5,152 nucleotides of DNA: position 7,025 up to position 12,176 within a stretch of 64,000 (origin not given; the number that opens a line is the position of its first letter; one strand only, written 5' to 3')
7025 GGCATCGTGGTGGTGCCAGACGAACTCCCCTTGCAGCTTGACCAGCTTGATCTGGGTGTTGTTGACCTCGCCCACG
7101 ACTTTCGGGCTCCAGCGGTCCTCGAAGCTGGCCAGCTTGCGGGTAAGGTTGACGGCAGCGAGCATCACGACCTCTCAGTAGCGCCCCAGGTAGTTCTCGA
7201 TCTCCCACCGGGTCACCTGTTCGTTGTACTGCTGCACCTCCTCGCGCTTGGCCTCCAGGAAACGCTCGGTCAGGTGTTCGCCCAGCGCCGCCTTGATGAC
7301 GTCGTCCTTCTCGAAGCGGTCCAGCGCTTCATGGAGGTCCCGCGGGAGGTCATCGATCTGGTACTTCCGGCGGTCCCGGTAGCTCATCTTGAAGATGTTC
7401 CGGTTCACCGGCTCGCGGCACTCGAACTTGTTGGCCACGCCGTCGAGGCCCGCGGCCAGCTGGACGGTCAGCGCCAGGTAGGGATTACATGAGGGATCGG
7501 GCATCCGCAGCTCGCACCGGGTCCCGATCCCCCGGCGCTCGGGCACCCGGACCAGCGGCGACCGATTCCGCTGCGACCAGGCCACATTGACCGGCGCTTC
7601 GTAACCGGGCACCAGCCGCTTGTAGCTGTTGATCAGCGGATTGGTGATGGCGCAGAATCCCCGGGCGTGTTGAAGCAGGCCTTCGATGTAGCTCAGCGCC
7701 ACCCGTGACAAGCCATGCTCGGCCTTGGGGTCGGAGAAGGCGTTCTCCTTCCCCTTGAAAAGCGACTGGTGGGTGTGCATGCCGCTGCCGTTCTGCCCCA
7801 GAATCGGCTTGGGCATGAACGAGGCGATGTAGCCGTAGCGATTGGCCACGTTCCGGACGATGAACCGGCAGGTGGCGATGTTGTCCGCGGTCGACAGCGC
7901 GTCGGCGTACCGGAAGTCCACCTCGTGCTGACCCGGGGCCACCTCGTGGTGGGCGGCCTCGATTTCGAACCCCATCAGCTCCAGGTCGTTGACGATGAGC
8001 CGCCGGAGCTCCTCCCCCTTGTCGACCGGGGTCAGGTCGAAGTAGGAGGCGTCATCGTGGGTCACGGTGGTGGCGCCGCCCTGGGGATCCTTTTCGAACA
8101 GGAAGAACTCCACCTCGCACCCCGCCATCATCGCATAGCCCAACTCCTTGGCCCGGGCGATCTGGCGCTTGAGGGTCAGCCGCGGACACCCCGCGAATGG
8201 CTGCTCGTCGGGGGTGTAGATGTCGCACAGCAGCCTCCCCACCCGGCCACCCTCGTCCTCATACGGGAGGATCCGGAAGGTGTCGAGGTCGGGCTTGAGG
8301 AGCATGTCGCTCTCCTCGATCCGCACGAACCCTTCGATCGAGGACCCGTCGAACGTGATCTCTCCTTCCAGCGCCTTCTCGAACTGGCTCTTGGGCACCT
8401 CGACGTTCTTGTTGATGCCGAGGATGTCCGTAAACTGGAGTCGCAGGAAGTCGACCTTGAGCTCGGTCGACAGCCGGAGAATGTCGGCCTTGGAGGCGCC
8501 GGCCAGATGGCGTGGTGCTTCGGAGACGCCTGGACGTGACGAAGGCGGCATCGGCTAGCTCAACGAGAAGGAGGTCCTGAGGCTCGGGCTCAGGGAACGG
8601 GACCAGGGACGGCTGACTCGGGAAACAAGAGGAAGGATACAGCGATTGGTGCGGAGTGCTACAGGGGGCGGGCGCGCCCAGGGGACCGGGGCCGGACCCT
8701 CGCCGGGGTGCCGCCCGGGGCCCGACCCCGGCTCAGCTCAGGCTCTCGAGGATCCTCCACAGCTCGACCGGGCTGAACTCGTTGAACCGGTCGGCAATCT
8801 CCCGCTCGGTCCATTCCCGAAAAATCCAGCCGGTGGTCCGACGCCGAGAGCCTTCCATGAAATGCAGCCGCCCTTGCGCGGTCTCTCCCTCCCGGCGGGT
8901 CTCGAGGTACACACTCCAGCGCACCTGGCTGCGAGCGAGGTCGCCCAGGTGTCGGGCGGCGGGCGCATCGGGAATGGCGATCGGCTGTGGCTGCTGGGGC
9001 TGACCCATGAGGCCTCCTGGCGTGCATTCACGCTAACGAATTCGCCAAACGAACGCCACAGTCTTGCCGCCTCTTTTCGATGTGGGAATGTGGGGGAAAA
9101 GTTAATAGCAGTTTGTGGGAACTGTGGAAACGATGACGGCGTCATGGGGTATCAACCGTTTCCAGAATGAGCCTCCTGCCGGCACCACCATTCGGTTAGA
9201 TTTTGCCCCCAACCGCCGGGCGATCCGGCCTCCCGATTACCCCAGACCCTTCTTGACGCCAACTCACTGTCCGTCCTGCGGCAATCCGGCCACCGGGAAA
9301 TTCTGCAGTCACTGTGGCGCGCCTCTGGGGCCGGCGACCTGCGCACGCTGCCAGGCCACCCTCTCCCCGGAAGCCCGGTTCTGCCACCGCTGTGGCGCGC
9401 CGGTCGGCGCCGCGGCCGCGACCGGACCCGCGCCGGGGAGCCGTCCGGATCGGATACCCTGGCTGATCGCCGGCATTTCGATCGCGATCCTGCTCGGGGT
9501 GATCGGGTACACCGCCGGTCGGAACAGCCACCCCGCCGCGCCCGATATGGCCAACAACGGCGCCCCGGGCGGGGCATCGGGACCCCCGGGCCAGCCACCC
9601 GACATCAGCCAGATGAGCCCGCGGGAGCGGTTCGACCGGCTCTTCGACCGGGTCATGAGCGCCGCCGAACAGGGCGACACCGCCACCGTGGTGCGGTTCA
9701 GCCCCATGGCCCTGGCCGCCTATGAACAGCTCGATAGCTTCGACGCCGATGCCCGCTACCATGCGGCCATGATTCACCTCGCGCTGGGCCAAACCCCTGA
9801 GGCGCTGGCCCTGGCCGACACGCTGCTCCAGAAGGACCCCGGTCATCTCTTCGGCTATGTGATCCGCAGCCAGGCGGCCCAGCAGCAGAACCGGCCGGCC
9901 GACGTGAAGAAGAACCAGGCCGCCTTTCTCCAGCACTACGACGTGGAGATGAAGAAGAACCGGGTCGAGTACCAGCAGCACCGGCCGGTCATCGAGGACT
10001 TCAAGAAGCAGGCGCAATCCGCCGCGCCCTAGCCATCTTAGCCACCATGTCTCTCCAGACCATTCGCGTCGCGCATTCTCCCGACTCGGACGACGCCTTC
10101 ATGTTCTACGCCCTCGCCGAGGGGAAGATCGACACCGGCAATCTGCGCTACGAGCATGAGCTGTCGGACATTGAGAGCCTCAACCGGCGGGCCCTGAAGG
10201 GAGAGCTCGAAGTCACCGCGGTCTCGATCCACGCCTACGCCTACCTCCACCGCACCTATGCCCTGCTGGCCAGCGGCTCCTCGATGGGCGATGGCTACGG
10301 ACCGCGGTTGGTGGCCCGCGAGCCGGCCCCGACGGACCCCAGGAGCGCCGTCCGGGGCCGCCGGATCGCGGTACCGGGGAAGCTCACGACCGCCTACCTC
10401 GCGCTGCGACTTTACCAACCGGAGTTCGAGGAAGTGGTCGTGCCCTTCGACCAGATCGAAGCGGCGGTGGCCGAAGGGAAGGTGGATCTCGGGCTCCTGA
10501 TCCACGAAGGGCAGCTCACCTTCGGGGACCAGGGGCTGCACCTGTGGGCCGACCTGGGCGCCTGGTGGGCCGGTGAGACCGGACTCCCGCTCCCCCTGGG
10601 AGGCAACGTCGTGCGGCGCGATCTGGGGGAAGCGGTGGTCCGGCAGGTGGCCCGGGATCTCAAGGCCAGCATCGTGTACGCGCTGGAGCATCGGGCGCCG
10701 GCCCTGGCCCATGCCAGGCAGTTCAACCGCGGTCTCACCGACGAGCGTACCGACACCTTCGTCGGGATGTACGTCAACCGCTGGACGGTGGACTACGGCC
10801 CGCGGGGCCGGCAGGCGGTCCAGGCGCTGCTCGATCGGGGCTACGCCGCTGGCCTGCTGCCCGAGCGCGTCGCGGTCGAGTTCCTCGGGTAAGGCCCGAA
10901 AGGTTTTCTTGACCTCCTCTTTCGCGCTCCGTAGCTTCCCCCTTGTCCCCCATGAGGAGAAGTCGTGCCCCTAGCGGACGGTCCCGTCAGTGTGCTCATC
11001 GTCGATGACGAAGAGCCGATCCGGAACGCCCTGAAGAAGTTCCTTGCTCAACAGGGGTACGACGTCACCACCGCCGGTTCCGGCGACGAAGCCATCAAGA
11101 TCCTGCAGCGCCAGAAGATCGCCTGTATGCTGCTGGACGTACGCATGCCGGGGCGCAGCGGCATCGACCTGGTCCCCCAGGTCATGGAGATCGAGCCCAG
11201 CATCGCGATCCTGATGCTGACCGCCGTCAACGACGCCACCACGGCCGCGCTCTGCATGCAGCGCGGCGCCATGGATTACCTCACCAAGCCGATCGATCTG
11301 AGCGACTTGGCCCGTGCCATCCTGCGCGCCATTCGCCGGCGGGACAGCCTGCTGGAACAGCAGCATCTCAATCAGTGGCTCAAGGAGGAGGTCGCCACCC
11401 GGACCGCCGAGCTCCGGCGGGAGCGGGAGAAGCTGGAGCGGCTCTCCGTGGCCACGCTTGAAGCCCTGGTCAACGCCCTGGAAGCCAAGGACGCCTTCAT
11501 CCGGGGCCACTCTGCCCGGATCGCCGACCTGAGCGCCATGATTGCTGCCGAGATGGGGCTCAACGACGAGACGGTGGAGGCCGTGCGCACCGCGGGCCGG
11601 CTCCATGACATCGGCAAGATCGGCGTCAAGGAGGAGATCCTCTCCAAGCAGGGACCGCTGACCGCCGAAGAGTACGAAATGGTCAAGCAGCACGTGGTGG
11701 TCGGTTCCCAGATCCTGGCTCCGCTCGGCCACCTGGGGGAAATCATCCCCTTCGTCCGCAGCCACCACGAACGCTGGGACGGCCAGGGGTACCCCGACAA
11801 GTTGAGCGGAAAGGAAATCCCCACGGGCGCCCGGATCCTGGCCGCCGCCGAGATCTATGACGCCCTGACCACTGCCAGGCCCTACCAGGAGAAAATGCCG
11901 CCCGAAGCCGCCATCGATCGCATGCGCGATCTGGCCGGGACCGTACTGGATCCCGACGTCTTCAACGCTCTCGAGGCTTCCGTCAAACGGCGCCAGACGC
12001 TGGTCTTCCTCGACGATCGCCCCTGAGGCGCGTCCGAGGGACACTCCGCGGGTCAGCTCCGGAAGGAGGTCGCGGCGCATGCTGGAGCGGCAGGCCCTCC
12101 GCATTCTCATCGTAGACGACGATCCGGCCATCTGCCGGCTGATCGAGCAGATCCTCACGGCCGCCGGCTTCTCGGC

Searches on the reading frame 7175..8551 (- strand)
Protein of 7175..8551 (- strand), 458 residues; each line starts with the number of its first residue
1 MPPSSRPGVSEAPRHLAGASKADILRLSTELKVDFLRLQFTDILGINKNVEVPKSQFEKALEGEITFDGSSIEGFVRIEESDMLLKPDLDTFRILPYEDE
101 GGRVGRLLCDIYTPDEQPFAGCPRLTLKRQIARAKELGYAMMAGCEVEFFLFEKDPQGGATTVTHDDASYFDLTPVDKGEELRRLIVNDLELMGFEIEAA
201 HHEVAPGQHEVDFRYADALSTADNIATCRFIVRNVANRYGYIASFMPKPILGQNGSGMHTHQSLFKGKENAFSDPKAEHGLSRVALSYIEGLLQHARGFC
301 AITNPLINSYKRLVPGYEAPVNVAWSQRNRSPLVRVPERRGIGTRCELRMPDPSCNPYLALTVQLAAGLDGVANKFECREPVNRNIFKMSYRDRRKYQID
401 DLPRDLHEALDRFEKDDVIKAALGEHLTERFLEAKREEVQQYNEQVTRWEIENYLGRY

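Call 69: search_protein_families(library=pfam, proteins=[window:7175-8551:-], max_evalue=0.0001)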
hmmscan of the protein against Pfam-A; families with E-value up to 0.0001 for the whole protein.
window:7175-8551:- (458 aa): 2 families
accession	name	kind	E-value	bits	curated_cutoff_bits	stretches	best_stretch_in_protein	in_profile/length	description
PF00120.29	Gln-synt_C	-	1.4e-131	439.1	24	1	121-454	2-344/344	Glutamine synthetase, catalytic domain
PF03951.24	Gln-synt_N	-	9e-30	102.6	33.4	1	32-114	1-82/82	Glutamine synthetase, beta-Grasp domain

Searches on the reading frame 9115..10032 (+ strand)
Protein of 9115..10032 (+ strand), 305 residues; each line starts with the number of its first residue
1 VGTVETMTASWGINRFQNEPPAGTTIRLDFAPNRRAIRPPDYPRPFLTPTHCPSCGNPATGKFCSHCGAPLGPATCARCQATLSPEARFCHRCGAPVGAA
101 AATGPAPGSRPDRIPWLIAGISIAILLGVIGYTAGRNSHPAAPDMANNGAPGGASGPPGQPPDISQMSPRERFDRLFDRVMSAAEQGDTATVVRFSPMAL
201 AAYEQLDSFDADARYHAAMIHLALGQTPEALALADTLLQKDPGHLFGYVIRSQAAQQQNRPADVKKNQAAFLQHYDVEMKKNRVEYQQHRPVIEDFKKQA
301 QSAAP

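Call 69: search_protein_families(library=pfam, proteins=[window:9115-10032:+], max_evalue=0.0001)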
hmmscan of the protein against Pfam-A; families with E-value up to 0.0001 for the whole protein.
window:9115-10032:+ (305 aa): 4 families
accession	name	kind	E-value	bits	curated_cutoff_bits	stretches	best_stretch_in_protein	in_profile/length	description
PF12773.13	DZR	-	1.4e-09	38.4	27.3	1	52-94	1-45/45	Double zinc ribbon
PF13240.11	Zn_Ribbon_1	-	1.1e-08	35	25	1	76-97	2-23/23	zinc-ribbon domain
PF18912.6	DZR_2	-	8.6e-05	22.7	27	0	47-93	5-55/56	Double zinc ribbon domain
PF13248.11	Zn_ribbon_3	-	9.1e-05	22.2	27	0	52-71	5-26/26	zinc-ribbon domain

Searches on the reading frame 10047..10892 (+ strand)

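Call 69: search_protein_families(library=pfam, proteins=[window:10047-10892:+], max_evalue=0.0001)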
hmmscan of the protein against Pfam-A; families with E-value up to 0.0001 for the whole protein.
window:10047-10892:+ (281 aa): 1 family
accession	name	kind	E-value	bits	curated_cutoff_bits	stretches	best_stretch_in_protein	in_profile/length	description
PF02621.19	VitK2_biosynth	-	2.5e-72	243.8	26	1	6-266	1-251/252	Menaquinone biosynthesis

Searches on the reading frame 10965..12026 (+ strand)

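Call 69: search_protein_families(library=pfam, proteins=[window:10965-12026:+], max_evalue=0.0001)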
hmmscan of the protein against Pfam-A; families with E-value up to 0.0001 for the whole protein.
window:10965-12026:+ (353 aa): 3 families
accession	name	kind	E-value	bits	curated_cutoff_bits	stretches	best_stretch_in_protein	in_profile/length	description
PF13487.12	HD_5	-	6.7e-42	143.6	27.2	1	167-332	2-170/170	HD domain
PF00072.30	Response_reg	-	8.7e-30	103.6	30.2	1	10-119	1-110/111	Response regulator receiver domain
PF01966.28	HD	-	7.9e-19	68.5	22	1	181-300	3-115/116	HD domain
